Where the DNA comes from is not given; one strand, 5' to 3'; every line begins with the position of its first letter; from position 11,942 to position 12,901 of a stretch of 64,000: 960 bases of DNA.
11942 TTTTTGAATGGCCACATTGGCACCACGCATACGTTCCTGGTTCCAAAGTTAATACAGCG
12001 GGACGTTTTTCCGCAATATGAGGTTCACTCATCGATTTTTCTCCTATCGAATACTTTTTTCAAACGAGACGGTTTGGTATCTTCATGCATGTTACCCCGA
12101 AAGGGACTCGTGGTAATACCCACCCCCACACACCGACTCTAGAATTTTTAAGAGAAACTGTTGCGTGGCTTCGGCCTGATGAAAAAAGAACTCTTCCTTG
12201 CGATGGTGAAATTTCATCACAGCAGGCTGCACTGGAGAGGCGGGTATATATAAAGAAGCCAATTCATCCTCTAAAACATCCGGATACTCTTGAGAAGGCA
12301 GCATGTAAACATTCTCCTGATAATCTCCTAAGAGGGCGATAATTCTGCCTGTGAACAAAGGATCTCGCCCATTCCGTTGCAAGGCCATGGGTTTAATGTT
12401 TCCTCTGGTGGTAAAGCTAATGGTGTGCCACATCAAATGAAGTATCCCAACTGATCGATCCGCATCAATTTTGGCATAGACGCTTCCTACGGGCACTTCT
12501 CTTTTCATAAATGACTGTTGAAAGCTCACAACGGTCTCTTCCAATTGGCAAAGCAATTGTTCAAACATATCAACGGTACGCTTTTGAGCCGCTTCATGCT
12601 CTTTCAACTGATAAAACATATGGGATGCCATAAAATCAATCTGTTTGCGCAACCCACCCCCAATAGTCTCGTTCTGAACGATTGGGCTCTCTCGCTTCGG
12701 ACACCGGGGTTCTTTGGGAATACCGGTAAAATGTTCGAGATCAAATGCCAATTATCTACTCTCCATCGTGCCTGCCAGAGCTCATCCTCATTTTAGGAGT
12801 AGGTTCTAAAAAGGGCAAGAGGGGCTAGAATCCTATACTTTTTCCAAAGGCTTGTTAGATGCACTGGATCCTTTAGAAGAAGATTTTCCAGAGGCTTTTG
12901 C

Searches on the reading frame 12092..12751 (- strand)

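Call 9: search_protein_families(library=pfam, proteins=[window:12092-12751:-], max_evalue=0.001)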
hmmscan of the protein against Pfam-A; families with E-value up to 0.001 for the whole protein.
window:12092-12751:- (219 aa): 0 families

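Call 89: search_protein_families(library=pfam, proteins=[window:12092-12751:-], max_evalue=10)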
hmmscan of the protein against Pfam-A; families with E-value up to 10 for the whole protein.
window:12092-12751:- (219 aa): 1 family
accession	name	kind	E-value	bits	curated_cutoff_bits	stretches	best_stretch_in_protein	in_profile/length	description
PF00906.25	Hepatitis_core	-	0.1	12.6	22.6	1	49-117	103-170/273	Hepatitis core antigen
